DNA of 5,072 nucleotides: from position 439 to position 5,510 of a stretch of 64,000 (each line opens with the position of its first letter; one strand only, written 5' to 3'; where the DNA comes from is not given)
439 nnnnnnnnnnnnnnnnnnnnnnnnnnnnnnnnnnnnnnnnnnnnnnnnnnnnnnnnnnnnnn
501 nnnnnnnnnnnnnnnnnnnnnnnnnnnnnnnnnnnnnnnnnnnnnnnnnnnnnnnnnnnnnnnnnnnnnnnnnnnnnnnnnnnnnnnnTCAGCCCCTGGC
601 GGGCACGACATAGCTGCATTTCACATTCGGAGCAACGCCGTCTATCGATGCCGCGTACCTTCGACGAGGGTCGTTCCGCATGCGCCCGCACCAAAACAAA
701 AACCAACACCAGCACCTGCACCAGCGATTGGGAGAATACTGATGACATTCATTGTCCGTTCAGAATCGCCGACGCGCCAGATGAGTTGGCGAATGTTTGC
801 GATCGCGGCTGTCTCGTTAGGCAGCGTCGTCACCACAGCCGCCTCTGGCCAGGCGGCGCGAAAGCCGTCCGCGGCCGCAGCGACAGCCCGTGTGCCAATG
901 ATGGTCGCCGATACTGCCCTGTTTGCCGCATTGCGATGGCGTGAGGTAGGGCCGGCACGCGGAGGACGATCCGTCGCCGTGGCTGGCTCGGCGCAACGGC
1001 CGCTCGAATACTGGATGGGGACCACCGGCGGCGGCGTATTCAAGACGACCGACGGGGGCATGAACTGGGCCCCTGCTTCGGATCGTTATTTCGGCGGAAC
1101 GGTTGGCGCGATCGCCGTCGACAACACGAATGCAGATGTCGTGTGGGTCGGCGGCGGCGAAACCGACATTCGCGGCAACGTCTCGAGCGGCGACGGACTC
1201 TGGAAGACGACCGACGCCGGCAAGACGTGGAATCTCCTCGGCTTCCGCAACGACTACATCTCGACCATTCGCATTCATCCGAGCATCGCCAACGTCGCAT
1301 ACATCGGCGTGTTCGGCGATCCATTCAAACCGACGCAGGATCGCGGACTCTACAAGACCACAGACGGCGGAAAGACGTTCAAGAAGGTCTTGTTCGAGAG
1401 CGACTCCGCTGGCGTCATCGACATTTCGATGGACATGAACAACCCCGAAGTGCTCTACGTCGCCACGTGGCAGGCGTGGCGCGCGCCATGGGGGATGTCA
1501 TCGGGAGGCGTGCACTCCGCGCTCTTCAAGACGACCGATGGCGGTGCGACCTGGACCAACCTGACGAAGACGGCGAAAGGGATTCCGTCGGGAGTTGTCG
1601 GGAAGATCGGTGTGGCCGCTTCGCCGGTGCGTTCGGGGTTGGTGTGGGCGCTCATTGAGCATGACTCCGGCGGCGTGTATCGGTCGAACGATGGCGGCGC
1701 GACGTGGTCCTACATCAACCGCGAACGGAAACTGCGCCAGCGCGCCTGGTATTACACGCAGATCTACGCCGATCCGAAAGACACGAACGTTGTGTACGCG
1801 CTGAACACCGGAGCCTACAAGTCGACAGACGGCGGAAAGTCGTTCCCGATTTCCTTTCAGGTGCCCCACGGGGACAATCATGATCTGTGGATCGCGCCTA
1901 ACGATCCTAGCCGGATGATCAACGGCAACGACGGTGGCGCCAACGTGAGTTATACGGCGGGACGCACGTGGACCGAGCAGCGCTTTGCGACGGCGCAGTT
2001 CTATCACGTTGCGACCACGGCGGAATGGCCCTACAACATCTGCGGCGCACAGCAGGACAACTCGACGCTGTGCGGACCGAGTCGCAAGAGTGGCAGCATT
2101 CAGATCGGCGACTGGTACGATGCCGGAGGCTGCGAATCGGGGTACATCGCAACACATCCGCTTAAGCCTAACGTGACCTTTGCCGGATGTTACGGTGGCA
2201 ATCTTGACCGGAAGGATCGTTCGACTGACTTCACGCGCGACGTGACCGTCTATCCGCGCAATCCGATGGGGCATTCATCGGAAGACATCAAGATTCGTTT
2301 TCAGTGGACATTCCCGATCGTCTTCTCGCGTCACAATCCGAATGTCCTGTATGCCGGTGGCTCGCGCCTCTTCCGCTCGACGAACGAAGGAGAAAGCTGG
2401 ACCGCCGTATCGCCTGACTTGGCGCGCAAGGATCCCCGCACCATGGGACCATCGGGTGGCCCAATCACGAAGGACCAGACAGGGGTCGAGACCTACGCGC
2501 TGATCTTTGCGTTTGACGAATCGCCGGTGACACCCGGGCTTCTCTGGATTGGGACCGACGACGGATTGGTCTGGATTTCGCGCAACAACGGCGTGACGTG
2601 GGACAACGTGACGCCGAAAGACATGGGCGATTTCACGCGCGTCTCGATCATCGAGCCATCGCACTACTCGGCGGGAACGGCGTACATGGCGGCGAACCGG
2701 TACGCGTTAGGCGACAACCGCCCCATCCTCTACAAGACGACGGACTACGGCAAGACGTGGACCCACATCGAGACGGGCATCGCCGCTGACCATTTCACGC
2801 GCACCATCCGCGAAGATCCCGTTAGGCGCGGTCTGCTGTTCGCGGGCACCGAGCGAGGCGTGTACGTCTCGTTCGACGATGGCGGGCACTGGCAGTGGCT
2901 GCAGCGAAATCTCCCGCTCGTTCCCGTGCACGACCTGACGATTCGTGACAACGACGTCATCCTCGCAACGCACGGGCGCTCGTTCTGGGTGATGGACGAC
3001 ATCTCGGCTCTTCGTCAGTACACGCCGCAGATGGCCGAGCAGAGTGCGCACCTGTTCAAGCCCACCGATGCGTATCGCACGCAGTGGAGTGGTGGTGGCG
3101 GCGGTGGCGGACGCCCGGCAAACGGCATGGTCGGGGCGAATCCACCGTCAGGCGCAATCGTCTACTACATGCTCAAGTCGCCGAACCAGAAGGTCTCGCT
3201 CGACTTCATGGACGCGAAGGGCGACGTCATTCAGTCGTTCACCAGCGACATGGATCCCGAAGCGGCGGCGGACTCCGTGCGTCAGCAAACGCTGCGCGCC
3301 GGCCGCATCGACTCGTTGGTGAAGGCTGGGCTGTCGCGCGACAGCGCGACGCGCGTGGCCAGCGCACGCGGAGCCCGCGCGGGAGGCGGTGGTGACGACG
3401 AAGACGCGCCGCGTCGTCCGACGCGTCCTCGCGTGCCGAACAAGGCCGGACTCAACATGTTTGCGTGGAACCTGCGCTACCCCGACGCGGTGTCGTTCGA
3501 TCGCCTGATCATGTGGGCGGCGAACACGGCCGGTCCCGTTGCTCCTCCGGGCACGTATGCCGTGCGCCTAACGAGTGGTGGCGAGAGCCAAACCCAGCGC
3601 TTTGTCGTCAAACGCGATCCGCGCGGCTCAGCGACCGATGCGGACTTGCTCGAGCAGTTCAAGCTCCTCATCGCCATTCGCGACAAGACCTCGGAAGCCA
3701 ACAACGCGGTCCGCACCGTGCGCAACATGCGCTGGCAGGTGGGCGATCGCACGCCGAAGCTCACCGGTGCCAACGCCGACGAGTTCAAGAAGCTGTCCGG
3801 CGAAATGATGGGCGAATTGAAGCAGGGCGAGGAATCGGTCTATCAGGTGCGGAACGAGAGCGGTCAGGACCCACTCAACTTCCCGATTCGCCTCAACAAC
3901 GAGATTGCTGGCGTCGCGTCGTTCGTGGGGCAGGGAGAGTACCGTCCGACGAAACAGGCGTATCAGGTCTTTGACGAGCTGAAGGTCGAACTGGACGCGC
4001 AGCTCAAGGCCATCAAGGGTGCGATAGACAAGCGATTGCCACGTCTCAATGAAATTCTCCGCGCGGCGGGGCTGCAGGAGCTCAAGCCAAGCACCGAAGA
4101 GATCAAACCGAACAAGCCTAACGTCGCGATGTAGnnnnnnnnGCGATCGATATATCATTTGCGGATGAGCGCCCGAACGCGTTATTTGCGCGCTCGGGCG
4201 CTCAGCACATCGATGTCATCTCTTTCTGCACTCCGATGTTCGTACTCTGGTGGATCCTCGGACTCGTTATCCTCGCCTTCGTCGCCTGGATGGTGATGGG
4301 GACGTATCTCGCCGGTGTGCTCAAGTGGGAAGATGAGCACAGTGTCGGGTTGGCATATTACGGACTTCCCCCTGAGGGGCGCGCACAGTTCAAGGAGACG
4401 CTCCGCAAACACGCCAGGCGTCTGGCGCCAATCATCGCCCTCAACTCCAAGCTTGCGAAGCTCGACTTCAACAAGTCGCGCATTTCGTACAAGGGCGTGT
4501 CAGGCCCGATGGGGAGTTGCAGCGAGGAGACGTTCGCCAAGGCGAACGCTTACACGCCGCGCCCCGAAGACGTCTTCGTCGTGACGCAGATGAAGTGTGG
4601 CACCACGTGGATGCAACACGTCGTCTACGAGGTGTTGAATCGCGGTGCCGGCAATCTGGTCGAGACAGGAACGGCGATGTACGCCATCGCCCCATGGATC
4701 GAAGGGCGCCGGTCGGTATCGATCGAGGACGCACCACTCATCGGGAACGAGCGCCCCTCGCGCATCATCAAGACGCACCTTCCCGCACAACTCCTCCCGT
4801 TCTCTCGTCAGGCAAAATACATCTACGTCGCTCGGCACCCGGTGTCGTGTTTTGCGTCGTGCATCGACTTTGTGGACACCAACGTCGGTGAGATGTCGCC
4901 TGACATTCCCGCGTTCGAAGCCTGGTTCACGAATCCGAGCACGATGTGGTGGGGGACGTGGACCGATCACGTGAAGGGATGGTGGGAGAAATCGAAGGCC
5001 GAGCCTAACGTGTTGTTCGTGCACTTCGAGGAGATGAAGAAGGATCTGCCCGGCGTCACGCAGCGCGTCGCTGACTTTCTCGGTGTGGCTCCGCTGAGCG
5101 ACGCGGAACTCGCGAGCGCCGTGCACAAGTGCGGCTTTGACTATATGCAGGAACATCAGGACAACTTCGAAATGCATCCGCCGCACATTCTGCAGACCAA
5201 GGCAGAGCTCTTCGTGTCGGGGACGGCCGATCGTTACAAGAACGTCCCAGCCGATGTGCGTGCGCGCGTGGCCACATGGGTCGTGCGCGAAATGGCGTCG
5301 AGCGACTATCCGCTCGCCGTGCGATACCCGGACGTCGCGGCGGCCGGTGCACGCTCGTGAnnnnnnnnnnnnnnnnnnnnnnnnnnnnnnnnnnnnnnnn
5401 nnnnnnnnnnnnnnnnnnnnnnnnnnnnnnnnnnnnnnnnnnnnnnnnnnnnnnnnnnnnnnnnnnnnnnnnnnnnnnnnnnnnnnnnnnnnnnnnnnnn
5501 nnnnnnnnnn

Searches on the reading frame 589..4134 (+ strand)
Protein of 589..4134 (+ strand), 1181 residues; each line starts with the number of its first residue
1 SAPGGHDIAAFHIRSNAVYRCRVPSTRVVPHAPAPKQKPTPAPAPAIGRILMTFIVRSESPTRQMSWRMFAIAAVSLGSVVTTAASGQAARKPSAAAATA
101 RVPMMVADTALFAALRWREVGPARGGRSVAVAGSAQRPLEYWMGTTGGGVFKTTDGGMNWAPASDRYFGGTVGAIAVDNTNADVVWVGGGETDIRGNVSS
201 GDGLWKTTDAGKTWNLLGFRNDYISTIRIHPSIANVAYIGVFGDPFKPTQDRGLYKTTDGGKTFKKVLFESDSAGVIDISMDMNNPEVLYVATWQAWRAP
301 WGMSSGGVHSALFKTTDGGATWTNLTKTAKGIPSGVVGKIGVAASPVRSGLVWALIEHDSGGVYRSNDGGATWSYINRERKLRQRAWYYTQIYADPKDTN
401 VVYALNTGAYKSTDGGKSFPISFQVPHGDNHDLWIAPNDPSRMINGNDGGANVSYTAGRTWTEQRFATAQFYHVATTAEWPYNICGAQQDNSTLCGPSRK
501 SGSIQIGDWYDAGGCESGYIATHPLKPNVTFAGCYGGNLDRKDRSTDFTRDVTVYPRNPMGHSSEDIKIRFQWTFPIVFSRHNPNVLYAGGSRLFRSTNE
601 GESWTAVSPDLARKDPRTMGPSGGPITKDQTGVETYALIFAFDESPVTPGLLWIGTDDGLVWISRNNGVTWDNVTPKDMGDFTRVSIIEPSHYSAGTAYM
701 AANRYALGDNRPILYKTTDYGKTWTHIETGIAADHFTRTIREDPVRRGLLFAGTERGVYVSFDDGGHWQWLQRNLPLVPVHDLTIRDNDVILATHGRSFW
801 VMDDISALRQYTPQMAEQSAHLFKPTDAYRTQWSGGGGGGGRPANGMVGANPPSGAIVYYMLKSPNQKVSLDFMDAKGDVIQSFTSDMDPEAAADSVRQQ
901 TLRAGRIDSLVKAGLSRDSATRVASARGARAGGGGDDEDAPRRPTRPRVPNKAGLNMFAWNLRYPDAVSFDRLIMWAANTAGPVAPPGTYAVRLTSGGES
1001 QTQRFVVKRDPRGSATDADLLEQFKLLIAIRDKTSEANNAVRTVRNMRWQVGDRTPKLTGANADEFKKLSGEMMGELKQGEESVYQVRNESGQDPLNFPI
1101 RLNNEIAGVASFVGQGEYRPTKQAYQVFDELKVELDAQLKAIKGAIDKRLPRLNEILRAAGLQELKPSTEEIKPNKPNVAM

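Call 35: search_protein_families(library=pfam, max_evalue=1e-8, proteins=[window:589-4134:+])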
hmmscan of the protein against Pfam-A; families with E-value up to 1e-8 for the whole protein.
window:589-4134:+ (1181 aa): 2 families
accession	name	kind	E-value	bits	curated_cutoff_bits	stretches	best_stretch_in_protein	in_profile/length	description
PF15902.12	Sortilin-Vps10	-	1.8e-28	100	33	1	204-330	3-117/446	Sortilin, neurotensin receptor 3,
PF02012.26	BNR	-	2.3e-09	36.2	27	0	364-374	1-11/12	BNR/Asp-box repeat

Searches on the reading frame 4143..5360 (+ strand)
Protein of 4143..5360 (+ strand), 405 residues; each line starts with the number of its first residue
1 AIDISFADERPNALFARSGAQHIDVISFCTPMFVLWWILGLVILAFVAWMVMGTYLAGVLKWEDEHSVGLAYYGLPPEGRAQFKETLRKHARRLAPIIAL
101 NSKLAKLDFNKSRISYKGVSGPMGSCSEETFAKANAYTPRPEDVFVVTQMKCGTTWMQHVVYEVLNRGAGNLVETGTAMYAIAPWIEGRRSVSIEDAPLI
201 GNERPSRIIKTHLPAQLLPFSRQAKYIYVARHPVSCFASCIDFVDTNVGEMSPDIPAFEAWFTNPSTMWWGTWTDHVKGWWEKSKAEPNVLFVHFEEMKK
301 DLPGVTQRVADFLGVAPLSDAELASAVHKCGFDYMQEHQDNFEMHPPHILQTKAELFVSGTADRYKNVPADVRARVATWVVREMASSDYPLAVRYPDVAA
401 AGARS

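Call 35: search_protein_families(library=pfam, max_evalue=1e-8, proteins=[window:4143-5360:+])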
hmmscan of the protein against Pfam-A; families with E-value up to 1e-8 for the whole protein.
window:4143-5360:+ (405 aa): 1 family
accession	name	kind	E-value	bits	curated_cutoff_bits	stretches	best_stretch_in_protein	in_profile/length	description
PF00685.33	Sulfotransfer_1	-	3.7e-39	135.1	22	1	141-367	1-233/255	Sulfotransferase domain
